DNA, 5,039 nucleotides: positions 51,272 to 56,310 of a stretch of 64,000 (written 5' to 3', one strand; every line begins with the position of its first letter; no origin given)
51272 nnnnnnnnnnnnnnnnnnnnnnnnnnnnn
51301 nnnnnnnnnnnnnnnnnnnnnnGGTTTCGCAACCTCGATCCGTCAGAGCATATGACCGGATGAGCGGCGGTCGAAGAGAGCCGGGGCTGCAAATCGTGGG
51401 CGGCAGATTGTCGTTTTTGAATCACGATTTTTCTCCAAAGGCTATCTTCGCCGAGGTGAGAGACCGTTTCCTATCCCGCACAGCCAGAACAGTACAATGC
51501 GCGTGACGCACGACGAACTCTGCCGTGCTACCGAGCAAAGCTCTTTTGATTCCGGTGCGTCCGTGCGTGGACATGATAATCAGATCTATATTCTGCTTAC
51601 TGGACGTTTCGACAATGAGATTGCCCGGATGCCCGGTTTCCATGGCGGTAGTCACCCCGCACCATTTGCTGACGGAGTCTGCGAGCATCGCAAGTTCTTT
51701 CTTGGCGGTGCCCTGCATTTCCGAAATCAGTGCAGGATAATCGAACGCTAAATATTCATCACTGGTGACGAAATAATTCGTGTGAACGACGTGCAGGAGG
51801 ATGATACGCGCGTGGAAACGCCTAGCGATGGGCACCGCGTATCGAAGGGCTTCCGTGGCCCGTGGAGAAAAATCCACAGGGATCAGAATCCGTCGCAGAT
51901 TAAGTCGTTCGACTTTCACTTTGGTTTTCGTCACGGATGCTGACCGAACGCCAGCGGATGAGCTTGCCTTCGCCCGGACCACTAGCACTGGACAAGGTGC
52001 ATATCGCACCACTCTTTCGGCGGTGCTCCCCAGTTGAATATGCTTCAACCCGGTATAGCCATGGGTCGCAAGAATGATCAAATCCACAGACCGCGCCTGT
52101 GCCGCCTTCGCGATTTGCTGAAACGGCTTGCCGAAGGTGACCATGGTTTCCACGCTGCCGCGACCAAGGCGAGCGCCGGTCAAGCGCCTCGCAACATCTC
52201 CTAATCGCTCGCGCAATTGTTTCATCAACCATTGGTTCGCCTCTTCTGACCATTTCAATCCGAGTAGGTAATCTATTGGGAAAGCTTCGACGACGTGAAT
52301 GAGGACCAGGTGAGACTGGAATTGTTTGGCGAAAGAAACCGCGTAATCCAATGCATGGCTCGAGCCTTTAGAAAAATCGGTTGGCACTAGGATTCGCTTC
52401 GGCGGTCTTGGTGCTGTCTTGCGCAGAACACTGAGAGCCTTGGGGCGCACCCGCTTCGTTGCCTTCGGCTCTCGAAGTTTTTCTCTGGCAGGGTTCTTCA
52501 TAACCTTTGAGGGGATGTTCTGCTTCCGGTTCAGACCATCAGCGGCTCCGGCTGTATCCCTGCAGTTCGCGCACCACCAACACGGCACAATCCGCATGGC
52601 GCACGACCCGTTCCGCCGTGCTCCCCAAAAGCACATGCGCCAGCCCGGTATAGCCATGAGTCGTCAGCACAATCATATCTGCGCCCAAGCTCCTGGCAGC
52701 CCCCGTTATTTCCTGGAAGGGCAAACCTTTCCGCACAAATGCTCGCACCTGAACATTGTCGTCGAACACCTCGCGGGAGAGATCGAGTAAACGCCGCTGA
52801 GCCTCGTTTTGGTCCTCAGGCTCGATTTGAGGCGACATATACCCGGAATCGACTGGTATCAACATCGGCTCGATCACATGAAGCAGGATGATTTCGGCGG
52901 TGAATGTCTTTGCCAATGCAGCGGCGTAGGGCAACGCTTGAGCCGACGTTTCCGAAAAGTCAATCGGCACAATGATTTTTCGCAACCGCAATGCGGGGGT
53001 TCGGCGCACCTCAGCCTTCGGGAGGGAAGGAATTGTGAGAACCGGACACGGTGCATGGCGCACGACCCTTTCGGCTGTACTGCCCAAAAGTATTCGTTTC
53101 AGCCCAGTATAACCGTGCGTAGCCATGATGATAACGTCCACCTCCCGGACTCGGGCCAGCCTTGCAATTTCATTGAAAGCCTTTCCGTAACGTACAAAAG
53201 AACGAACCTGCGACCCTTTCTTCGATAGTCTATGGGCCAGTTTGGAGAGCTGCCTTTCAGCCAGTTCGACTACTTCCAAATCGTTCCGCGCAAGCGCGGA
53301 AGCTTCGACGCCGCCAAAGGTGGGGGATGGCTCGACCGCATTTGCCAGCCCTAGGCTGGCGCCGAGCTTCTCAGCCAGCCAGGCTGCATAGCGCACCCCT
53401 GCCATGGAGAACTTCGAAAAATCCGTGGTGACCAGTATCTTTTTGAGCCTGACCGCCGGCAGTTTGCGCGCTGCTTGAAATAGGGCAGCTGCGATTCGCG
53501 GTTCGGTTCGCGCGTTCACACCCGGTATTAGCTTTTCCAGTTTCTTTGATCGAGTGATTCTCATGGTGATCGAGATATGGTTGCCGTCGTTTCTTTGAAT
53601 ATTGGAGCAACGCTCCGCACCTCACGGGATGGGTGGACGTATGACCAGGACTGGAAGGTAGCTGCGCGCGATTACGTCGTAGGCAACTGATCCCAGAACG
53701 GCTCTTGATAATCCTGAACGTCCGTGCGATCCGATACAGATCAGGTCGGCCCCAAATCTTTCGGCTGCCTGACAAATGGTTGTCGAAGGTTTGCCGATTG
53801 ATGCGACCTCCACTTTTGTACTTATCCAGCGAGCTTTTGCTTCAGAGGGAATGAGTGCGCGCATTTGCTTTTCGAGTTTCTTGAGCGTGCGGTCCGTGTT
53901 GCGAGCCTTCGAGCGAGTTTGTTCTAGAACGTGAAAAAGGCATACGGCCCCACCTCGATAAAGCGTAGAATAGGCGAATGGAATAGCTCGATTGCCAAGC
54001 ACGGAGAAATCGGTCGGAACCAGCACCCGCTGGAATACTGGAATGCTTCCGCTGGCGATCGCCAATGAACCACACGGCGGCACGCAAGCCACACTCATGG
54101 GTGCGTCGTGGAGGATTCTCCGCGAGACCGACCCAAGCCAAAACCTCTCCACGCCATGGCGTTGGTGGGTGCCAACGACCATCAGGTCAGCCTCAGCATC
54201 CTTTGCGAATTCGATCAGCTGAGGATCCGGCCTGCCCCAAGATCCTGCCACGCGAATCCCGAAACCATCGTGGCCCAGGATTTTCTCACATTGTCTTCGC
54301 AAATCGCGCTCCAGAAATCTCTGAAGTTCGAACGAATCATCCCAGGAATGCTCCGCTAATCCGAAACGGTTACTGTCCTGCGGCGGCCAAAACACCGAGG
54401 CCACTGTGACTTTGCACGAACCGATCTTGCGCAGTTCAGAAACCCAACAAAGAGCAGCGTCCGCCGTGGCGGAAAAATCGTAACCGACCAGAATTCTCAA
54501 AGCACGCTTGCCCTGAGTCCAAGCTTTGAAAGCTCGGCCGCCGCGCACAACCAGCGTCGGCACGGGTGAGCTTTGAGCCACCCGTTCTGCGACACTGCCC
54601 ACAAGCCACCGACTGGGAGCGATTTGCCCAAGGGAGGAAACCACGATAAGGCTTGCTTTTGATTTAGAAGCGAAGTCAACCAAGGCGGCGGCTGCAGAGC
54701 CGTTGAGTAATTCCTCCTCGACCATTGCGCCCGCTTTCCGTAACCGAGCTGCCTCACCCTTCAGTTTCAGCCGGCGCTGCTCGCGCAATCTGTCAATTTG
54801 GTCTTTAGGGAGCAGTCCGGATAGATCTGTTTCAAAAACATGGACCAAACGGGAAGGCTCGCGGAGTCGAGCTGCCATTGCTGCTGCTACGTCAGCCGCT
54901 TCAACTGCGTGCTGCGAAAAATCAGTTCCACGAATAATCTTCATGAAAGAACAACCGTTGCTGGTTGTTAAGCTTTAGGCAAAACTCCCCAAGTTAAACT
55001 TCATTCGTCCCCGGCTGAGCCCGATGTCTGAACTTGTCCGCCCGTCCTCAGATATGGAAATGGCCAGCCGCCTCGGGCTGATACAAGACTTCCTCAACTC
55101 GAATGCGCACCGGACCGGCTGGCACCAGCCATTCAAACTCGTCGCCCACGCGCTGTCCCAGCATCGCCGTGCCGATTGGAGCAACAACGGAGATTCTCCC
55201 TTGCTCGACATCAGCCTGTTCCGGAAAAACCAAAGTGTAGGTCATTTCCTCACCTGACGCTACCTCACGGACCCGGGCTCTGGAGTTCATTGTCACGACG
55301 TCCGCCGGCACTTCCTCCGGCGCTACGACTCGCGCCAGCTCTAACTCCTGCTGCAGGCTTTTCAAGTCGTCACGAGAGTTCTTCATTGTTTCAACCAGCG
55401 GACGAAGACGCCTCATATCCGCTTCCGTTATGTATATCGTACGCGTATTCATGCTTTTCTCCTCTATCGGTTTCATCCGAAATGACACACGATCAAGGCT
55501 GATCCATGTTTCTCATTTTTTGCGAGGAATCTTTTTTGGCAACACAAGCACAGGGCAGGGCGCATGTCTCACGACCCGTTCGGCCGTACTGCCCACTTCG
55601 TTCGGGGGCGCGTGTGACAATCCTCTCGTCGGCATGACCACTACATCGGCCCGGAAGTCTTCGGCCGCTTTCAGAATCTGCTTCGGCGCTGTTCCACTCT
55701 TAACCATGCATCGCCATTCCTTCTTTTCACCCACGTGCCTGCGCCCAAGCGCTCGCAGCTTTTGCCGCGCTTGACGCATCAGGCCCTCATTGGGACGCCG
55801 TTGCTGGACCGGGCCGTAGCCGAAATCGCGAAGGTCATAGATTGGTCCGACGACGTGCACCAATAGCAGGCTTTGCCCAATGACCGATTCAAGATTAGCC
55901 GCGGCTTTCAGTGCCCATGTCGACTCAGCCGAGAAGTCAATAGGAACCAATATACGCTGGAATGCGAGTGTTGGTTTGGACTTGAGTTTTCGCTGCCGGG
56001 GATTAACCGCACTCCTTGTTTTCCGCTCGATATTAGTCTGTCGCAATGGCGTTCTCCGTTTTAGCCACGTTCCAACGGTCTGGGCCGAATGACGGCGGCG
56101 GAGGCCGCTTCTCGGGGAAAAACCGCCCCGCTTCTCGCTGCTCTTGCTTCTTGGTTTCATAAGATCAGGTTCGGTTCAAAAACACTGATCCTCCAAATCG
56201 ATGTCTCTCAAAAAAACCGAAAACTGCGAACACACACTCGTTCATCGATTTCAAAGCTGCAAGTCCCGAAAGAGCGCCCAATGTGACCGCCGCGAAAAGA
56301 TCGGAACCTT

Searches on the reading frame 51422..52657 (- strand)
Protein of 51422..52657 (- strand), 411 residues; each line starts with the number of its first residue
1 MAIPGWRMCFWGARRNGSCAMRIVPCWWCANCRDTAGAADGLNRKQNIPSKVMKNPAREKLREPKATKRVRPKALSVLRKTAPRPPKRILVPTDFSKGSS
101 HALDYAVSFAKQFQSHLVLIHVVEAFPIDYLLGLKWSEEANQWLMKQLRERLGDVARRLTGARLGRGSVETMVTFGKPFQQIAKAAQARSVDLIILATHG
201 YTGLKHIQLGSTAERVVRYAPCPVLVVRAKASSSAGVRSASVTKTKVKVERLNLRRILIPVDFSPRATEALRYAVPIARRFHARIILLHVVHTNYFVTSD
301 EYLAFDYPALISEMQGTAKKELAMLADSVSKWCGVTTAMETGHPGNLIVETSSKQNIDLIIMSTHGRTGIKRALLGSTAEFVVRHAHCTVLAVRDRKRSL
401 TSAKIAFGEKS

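Call 57: search_protein_families(library=pfam, proteins=[window:51422-52657:-])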
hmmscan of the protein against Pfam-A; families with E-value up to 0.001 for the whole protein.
window:51422-52657:- (411 aa): 1 family
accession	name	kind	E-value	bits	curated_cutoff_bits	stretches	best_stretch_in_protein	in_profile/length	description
PF00582.32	Usp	-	5.3e-68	228.4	24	2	87-228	3-141/141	Universal stress protein family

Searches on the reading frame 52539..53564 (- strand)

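Call 57: search_protein_families(library=pfam, proteins=[window:52539-53564:-])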
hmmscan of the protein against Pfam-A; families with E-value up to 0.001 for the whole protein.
window:52539-53564:- (341 aa): 1 family
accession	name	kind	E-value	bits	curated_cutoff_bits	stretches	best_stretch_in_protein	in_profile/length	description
PF00582.32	Usp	-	1.6e-69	233.3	24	2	195-332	3-141/141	Universal stress protein family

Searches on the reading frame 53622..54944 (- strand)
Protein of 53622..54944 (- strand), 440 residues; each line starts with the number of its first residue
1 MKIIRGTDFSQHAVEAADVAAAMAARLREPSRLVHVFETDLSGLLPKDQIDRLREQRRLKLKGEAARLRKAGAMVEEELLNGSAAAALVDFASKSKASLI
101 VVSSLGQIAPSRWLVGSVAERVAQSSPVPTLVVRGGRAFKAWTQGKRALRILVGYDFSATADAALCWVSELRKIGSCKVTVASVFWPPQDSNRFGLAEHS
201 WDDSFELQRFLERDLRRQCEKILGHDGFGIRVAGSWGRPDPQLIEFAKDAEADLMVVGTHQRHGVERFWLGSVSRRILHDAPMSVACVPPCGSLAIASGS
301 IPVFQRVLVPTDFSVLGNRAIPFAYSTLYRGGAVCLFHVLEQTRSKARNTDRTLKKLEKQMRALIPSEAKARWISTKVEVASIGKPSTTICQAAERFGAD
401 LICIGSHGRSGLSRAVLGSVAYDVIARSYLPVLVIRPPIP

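Call 57: search_protein_families(library=pfam, proteins=[window:53622-54944:-])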
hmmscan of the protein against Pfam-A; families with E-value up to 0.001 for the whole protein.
window:53622-54944:- (440 aa): 1 family
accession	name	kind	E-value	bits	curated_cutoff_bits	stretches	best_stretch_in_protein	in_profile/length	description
PF00582.32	Usp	-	4e-74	248.3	24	3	304-436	2-141/141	Universal stress protein family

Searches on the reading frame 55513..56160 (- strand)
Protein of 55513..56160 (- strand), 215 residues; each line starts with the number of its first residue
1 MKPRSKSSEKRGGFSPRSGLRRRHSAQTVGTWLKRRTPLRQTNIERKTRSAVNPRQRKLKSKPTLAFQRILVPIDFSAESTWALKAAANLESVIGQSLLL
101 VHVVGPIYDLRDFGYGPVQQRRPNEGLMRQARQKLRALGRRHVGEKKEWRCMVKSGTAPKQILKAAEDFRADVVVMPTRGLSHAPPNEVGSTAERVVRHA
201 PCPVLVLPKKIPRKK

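Call 57: search_protein_families(library=pfam, proteins=[window:55513-56160:-])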
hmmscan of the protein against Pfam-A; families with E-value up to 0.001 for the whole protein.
window:55513-56160:- (215 aa): 1 family
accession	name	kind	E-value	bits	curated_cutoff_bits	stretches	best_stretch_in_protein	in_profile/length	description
PF00582.32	Usp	-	1.6e-23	84.3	24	1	67-208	2-141/141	Universal stress protein family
